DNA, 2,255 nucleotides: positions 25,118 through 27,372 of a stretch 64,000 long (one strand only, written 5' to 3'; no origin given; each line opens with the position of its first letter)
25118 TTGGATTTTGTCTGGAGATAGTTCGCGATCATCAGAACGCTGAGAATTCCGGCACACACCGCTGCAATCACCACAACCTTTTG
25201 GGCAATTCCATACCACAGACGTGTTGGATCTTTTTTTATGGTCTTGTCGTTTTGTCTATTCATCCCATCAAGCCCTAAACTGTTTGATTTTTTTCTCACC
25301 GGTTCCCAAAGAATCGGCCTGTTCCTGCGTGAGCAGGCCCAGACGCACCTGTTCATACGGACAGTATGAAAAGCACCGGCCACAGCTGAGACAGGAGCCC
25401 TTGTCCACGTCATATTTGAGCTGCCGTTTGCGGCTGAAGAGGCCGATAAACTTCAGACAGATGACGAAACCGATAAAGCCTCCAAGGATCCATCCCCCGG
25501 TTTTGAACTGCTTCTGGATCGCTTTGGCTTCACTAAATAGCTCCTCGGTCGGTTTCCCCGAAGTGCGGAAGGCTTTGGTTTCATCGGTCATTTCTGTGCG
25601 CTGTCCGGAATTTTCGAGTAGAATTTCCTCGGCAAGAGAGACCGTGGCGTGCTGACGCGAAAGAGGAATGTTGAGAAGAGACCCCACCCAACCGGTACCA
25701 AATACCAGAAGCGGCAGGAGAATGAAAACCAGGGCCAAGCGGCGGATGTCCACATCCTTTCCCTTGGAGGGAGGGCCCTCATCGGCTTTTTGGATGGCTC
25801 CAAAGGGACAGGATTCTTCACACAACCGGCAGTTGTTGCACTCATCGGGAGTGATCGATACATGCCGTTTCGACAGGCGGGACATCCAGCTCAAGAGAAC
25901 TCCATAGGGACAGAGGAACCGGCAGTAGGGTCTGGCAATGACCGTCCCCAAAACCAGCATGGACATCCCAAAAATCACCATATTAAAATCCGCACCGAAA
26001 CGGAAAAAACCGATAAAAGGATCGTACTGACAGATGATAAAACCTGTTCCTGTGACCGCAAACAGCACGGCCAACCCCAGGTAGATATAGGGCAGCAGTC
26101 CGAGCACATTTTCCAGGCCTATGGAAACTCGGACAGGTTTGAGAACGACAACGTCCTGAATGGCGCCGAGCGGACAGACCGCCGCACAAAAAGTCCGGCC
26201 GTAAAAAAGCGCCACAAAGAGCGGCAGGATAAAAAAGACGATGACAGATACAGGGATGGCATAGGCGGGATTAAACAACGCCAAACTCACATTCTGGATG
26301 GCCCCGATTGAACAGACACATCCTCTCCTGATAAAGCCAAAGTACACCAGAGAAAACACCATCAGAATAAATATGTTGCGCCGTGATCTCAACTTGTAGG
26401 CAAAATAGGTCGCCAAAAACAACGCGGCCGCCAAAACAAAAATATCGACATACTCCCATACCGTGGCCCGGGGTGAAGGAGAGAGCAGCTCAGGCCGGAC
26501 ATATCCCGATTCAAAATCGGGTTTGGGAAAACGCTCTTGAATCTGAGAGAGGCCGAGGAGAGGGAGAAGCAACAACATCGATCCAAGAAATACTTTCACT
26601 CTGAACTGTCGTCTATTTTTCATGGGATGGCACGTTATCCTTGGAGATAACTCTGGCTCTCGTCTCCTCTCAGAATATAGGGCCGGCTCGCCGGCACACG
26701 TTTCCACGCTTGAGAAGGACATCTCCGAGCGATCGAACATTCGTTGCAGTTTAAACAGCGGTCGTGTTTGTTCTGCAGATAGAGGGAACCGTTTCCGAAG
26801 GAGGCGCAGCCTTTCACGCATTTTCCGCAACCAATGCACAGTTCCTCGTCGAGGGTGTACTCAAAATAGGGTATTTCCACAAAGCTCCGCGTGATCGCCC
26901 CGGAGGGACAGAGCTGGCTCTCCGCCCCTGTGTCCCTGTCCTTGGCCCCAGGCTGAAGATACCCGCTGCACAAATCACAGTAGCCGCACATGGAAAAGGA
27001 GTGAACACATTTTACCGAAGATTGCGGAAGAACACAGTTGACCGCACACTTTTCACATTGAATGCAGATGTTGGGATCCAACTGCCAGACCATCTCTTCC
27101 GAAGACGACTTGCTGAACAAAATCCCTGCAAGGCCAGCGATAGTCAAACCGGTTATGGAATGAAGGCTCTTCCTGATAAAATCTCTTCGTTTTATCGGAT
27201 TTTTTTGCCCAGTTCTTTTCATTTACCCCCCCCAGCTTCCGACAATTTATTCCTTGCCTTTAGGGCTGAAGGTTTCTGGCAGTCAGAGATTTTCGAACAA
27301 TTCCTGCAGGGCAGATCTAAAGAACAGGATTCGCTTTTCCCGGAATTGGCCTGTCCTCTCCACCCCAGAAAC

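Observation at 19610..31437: Candidate undescribed electron-transfer module linking a cytoplasmic Stn/Hnd-like NAD(P)H flavoprotein complex, NapH/NapG-like ferredoxins and periplasmic beta-propellers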

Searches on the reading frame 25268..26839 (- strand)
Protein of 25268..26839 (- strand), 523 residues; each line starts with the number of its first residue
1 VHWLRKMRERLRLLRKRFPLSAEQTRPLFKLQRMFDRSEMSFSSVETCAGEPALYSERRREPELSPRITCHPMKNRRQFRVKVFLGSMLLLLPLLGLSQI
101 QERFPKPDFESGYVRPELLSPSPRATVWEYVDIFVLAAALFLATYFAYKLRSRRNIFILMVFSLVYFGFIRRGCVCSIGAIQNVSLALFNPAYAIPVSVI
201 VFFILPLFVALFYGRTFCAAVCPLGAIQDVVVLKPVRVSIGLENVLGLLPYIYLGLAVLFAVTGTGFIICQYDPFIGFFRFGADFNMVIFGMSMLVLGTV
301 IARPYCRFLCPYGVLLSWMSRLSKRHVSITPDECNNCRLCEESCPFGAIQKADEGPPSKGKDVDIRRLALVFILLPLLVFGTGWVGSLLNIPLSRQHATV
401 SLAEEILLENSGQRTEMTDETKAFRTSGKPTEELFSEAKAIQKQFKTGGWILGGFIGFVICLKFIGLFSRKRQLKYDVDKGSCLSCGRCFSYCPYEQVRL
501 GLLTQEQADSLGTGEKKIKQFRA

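Call 4: search_protein_families(library=pfam, proteins=[window:25268-26839:-], max_evalue=0.01)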
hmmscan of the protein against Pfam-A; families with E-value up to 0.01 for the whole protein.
window:25268-26839:- (523 aa): 12 families
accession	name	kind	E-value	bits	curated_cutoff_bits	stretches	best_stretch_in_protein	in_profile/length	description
PF12801.12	Fer4_5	-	6.8e-13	48.8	22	2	197-231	3-37/48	4Fe-4S binding domain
PF00037.32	Fer4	-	7.9e-12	44.9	21.1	2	328-350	2-24/24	4Fe-4S binding domain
PF12838.12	Fer4_7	-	9.1e-11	42.5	27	2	305-348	7-52/52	4Fe-4S dicluster domain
PF12837.12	Fer4_6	-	1.7e-09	37.6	25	2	327-349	2-24/24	4Fe-4S binding domain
PF14697.11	Fer4_21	-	7.7e-09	36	35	1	321-349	28-57/59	4Fe-4S dicluster domain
PF13237.11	Fer4_10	-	6e-08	32.9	25.5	1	327-355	2-32/53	4Fe-4S dicluster domain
PF13484.11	Fer4_16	-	1.5e-07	32.5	30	0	333-355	1-22/66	4Fe-4S double cluster binding domain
PF25160.1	LdpA_Fe-S-bd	-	4e-07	30.1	27.6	1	477-499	22-44/49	LdpA Fe-S cluster-binding domain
PF13183.11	Fer4_8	-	1.3e-06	29.3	27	1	332-360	3-32/68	4Fe-4S dicluster domain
PF13187.11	Fer4_9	-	2.1e-06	28.1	27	1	333-358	1-26/52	4Fe-4S dicluster domain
PF12797.12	Fer4_2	-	0.00061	20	24.5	2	478-495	5-22/22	4Fe-4S binding domain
PF12798.12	Fer4_3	-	0.001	20.1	27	0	334-348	1-15/15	4Fe-4S binding domain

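Call 5: search_protein_families(library=ncbifam, proteins=[window:25268-26839:-], max_evalue=0.01)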
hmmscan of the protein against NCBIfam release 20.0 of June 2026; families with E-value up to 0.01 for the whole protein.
window:25268-26839:- (523 aa): 51 families (the best 25 are shown)
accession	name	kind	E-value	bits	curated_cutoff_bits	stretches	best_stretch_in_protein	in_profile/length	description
TIGR02163.1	napH_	subfamily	1.9e-13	50.6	213.05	1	200-346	64-215/255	NapH/MauN family ferredoxin-type protein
NF007013.0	PRK09477.1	equivalog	8.1e-13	48.1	234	1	202-346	89-238/286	quinol dehydrogenase ferredoxin subunit NapH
NF046105.1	TransRegNosR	equivalog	2.7e-11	42.5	1000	1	132-351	410-646/680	transcriptional regulator NosR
TIGR01971.1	NuoI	subfamily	7.8e-10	38.4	113.05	2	470-501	70-101/121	NADH-quinone oxidoreductase, chain I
NF038196.1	ferrodoxin_EFR1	subfamily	1e-09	38.8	75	1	323-356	176-208/242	EFR1 family ferrodoxin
NF058577.1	FdxA_fam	equivalog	1.4e-08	34.8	65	2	474-496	29-51/52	4Fe-4S ferredoxin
TIGR04105.1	FeFe_hydrog_B1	subfamily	2.9e-08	32.8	450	2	323-351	179-207/462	monomeric [FeFe] hydrogenase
NF042909.1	FMH_DH_FwdF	exception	1.3e-07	31.1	375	1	321-354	127-160/336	tungsten-dependent formylmethanofuran dehydrogenase subunit FwdF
NF045490.1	FdxA_Protbact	equivalog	4.9e-07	30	135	1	326-360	32-66/104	ferredoxin FdxA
TIGR02951.1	DMSO_dmsB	equivalog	8.9e-07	29.1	214.1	1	297-353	63-116/161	DMSO/selenate family reductase complex B subunit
NF040684.1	PorD_Arch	equivalog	1.3e-06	28.4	120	0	305-354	39-84/85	pyruvate synthase subunit PorD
TIGR02179.1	PorD_KorD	subfamily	2e-06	27.8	60.05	0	305-354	32-77/78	2-oxoacid:acceptor oxidoreductase, delta subunit, pyruvate/2-ketoisovalerate family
NF040864.1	HgcB_ferredoxin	equivalog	2.2e-06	27.4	99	1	305-350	21-62/93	mercury methylation ferredoxin HgcB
NF040770.1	hetero_SS_HdrA2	exception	2.3e-06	26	1100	0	328-353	573-598/777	CoB-CoM heterodisulfide reductase HdrA2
TIGR02700.1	flavo_MJ0208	hypoth_equivalog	5.9e-06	25.7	251.35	0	328-354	144-170/234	dihydromethanopterin reductase (acceptor)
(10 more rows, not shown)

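Call 11: find_homologous_proteins(query=window:25268-26623:-, max_evalue=0.00001)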
Query window:25268-26623:- (451 aa): 7713 proteins with E <= 0.00001 among 8000 candidates; the best 120 are listed.
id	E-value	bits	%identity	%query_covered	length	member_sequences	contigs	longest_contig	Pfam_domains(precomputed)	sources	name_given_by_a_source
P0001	3.8e-292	987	100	97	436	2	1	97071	PF14697.12,PF12801.13,PF12837.13,PF00037.33,PF13484.12,PF12838.13,PF25160.2,PF13237.12,PF13183.12,PF13187.12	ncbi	-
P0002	3.5e-256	868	82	100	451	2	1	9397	PF14697.12,PF12801.13,PF12837.13,PF00037.33,PF13484.12,PF12838.13,PF25160.2,PF13237.12,PF13183.12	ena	-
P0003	1.4e-254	863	83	100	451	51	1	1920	PF14697.12,PF12801.13,PF12837.13,PF00037.33,PF13484.12,PF12838.13,PF25160.2,PF13237.12,PF13183.12,PF13187.12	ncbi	-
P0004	5.2e-254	861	82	100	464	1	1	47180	PF14697.12,PF12801.13,PF12837.13,PF00037.33,PF13484.12,PF12838.13,PF25160.2,PF13237.12,PF13183.12,PF13187.12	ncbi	ncbi:4Fe-4S binding protein [Acidobacteriota bacterium]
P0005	5.3e-235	799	76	100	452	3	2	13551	PF14697.12,PF12801.13,PF12837.13,PF00037.33,PF13484.12,PF12838.13,PF25160.2,PF13237.12,PF13183.12,PF13187.12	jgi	jgi:NosR/NirI family nitrous oxide reductase transcriptional regulator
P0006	1.7e-233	794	76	94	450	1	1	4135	PF14697.12,PF12801.13,PF12837.13,PF00037.33,PF13484.12,PF12838.13,PF25160.2,PF13237.12,PF13183.12,PF13187.12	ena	-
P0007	2.1e-233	793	76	94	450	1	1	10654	PF14697.12,PF12801.13,PF12837.13,PF00037.33,PF13484.12,PF12838.13,PF25160.2,PF13237.12,PF13183.12,PF13187.12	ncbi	-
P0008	4.9e-233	792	76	94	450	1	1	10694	PF14697.12,PF12801.13,PF12837.13,PF00037.33,PF13484.12,PF12838.13,PF25160.2,PF13237.12,PF13183.12,PF13187.12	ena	-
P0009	9.6e-233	791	76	98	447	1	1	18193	PF14697.12,PF12801.13,PF12837.13,PF00037.33,PF13484.12,PF12838.13,PF25160.2,PF13237.12,PF13183.12,PF13187.12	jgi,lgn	jgi:NosR/NirI family nitrous oxide reductase transcriptional regulator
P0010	9.7e-233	791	76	94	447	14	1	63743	PF14697.12,PF12801.13,PF12837.13,PF00037.33,PF13484.12,PF12838.13,PF25160.2,PF13237.12,PF13183.12,PF13187.12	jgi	jgi:ferredoxin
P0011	1.2e-232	791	75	100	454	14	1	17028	PF14697.12,PF12801.13,PF12837.13,PF00037.33,PF13484.12,PF12838.13,PF25160.2,PF13237.12,PF13183.12,PF13187.12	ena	-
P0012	1.5e-232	790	76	98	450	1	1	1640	PF14697.12,PF12801.13,PF12837.13,PF00037.33,PF13484.12,PF12838.13,PF25160.2,PF13237.12,PF13183.12,PF13187.12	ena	-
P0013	1.8e-232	790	76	94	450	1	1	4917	PF14697.12,PF12801.13,PF12837.13,PF00037.33,PF13484.12,PF12838.13,PF25160.2,PF13237.12,PF13187.12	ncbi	-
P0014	3.6e-232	789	75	100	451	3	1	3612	PF14697.12,PF12801.13,PF12837.13,PF00037.33,PF13484.12,PF12838.13,PF25160.2,PF13237.12,PF13187.12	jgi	jgi:polyferredoxin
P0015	5.6e-232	789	77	94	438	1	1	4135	PF14697.12,PF12801.13,PF12837.13,PF00037.33,PF13484.12,PF12838.13,PF25160.2,PF13237.12,PF13183.12,PF13187.12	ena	-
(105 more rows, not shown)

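Call 14: find_related_loci(query=A1, collection=genome_contigs, flank=10000)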
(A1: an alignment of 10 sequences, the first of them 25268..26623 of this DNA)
Query A1 (451 aa) in genome_contigs; peptide patterns used: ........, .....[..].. (x = any residue, [..] = any of these).
279 stretches matched a pattern; 132 encode a relative of the query (tblastn E <= 1e-3); the best 80 are kept; 80 distinct loci.
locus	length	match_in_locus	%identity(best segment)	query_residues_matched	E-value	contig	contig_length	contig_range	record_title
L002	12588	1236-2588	83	1-451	0e+0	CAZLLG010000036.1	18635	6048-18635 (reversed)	MAG TPA_asm: uncultured Eubacteriales bacterium isolate SRP167671_co1_161 genome assembly, contig: NODE_3450_length_1863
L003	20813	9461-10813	75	1-451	0e+0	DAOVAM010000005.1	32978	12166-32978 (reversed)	MAG TPA_asm: Candidatus Aminicenantes bacterium isolate CSMAG_979 CSMAG_979_k141_508454_length_32978_cov_6.8091, whole g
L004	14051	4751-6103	83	1-451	0e+0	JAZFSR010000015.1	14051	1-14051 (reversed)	MAG: Candidatus Aminicenantaceae bacterium isolate BS2bin.13 BS2bin.13_15, whole genome shotgun sequence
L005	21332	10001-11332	75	8-451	0e+0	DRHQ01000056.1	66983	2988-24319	MAG TPA_asm: Candidatus Aminicenantes bacterium isolate HyVt-373 HyVt-373_k145_372541, whole genome shotgun sequence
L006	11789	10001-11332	74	8-451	0e+0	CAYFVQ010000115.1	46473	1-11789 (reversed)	MAG TPA_asm: uncultured Eubacteriales bacterium isolate ERP108616_co1_206 genome assembly, contig: k119_1798594, whole g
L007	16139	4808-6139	73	8-451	0e+0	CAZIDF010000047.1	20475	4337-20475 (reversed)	MAG TPA_asm: uncultured Eubacteriales bacterium isolate SRP185410_co2_332 genome assembly, contig: NODE_3103_length_2047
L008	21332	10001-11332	72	8-451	0e+0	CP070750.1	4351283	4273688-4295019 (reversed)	MAG: Candidatus Aminicenantes bacterium isolate bin34 chromosome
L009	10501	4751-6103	70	1-451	0e+0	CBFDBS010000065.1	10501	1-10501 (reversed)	MAG TPA_asm: uncultured bacterium isolate SRR26215677_binner13_Refined_51 genome assembly, contig: ERZ25073487.4905, who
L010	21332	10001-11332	71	8-451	0e+0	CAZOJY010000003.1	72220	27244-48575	MAG TPA_asm: uncultured Eubacteriales bacterium isolate binchicken_co275_143 genome assembly, contig: NODE_267_length_72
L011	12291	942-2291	70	1-451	0e+0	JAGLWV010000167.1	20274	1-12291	MAG: Candidatus Aminicenantes bacterium isolate RS_12_32 ZL285.bin.32.fa_167, whole genome shotgun sequence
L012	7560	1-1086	85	90-451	0e+0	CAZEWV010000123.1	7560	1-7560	MAG TPA_asm: uncultured Eubacteriales bacterium isolate SRP128015_co2_61 genome assembly, contig: NODE_8554_length_7560_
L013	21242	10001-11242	70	26-438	0e+0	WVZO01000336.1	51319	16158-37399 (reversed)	MAG: Candidatus Aminicenantes bacterium isolate CS4-C025 C_merged_R1_(paired)_contig_54111, whole genome shotgun sequenc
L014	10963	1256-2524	68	17-439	0e+0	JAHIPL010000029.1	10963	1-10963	MAG: Acidobacteria bacterium isolate KR13_S3.mb.68 KR13_S3.mb.68_k141_26477, whole genome shotgun sequence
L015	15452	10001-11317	68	8-445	0e+0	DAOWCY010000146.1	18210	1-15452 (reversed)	MAG TPA_asm: Candidatus Aminicenantes bacterium isolate CSMAG_1899 CSMAG_1899_k141_4706978_length_18210_cov_13.3510, who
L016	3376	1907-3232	64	1-441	0e+0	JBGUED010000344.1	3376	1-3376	MAG: Candidatus Aminicenantaceae bacterium isolate 11D-13 NODE_344_length_3376_cov_2.446499, whole genome shotgun sequen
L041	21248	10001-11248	48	10-425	3e-134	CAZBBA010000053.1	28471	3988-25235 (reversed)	MAG TPA_asm: uncultured Rikenellaceae bacterium isolate binchicken_co168_294 genome assembly, contig: NODE_2877_length_2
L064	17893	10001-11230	48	18-430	4e-125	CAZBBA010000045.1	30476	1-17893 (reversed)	MAG TPA_asm: uncultured Rikenellaceae bacterium isolate binchicken_co168_294 genome assembly, contig: NODE_2627_length_3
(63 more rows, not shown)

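Call 27: search_solved_structures(query=window:25268-26623:-, max_evalue=1)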
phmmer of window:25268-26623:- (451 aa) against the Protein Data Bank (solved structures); distinct sequences matched with E-value up to 1: 89 (the best 60 are shown).
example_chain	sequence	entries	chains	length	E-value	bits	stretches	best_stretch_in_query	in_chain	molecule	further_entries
9sfi_A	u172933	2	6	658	0.00097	21.4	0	399-440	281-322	CoB--CoM heterodisulfide reductase iron-sulfur subunit A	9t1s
9grx_I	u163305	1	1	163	0.0012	21.2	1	397-424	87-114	NAD(P)H-quinone oxidoreductase subunit I, chloroplastic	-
1b0v_A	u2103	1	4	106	0.0019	20.5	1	255-289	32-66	PROTEIN (FERREDOXIN)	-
1fd2_A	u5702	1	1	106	0.0022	20.2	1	255-289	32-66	FERREDOXIN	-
1frx_A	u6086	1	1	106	0.0022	20.2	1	255-289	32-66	FERREDOXIN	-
7eu3_I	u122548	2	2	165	0.0037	19.5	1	392-424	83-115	NAD(P)H-quinone oxidoreductase subunit I, chloroplastic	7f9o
7wfg_I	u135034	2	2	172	0.0041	19.3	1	396-424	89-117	NAD(P)H-quinone oxidoreductase subunit I, chloroplastic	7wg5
1g3o_A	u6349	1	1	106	0.0049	19.1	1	255-289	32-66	7FE FERREDOXIN I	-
1f5c_A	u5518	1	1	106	0.013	17.7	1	255-289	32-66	FERREDOXIN 1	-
1g6b_A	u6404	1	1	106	0.014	17.6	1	255-289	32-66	7FE FERREDOXIN I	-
1frk_A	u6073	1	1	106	0.014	17.6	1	255-289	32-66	FERREDOXIN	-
5t5i_F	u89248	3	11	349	0.014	17.6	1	254-287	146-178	Tungsten formylmethanofuran dehydrogenase subunit fwdF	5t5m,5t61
1b0t_A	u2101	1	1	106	0.015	17.5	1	255-289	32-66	PROTEIN (FERREDOXIN I)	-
1d3w_A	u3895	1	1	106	0.015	17.5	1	255-289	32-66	FERREDOXIN 1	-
1fri_A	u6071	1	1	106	0.016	17.4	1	255-289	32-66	FERREDOXIN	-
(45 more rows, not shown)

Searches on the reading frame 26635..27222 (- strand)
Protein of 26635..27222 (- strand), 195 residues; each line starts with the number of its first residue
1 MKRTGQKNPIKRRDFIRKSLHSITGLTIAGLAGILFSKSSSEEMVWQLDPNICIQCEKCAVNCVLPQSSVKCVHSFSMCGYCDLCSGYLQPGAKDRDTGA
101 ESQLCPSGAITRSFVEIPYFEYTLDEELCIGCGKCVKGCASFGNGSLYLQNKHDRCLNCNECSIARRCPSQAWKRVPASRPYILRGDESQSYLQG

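Call 4: search_protein_families(library=pfam, proteins=[window:26635-27222:-], max_evalue=0.01)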
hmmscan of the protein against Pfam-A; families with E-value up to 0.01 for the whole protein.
window:26635-27222:- (195 aa): 9 families
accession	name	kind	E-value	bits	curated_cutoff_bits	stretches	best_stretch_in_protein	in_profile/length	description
PF12838.12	Fer4_7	-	7.7e-08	33.1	27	1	104-140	11-49/52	4Fe-4S dicluster domain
PF12837.12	Fer4_6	-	1.5e-07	31.5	25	1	125-140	5-20/24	4Fe-4S binding domain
PF00037.32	Fer4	-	4.3e-05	23.6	21.1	1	123-139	2-18/24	4Fe-4S binding domain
PF12797.12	Fer4_2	-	0.00045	20.5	24.5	1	124-140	5-21/22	4Fe-4S binding domain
PF14697.11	Fer4_21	-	0.00099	19.6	35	1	124-169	3-52/59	4Fe-4S dicluster domain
PF25160.1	LdpA_Fe-S-bd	-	0.0017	18.5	27.6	1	103-139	11-38/49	LdpA Fe-S cluster-binding domain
PF13187.11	Fer4_9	-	0.0022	18.4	27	0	104-140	11-48/52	4Fe-4S dicluster domain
PF13237.11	Fer4_10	-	0.0052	17.1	25.5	1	124-140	4-21/53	4Fe-4S dicluster domain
PF12800.12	Fer4_4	-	0.0073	17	24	1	127-139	2-14/17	4Fe-4S binding domain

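Call 5: search_protein_families(library=ncbifam, proteins=[window:26635-27222:-], max_evalue=0.01)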
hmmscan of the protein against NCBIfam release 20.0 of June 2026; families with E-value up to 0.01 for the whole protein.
window:26635-27222:- (195 aa): 15 families
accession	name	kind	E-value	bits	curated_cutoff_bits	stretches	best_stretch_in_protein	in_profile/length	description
TIGR02912.1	sulfite_red_C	equivalog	4.1e-07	29.3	324.1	1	121-177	163-222/314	sulfite reductase subunit C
NF058577.1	FdxA_fam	equivalog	4.3e-06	26.8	65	1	99-140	13-49/52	4Fe-4S ferredoxin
TIGR02936.1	fdxN_nitrog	equivalog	7.6e-05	22.8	80.55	1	117-140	11-34/91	ferredoxin III, nif-specific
TIGR03287.1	methan_mark_16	hypoth_equivalog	0.0001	20.9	363.95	1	150-175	298-323/391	methanogenesis marker 16 metalloprotein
NF007382.0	PRK09898.1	equivalog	0.00014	21.5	213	1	103-174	133-199/208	ferredoxin-like protein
NF003475.0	PRK05113.1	equivalog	0.00024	21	203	1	124-172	110-159/190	electron transport complex subunit RsxB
NF008134.0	PRK10882.1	equivalog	0.00084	18.5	263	1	44-110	137-203/329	hydrogenase 2 operon protein HybA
NF038196.1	ferrodoxin_EFR1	subfamily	0.0017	18.5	75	0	125-172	183-228/242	EFR1 family ferrodoxin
TIGR02066.1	dsrB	equivalog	0.003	16.6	341.5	1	103-142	191-229/341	dissimilatory-type sulfite reductase subunit beta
NF043069.1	T4HPD_activ_SAM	equivalog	0.0042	16.5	425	1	121-176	45-100/299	trans-4-hydroxy-L-proline dehydratase activase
TIGR02951.1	DMSO_dmsB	equivalog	0.0047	17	214.1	0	103-163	74-128/161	DMSO/selenate family reductase complex B subunit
NF007658.0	PRK10330.1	equivalog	0.0059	16.1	260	0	49-140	8-100/181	electron transport protein HydN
NF040864.1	HgcB_ferredoxin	equivalog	0.0064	16.3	99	1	123-173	10-61/93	mercury methylation ferredoxin HgcB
NF045766.1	PhenlGlyoxDHPadI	equivalog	0.0068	15.2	700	1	104-189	66-149/443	NADH-dependent phenylglyoxylate dehydrogenase subunit beta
TIGR02494.1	PFLE_PFLC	subfamily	0.0081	15.5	174.35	1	123-174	44-98/293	glycyl-radical enzyme activating protein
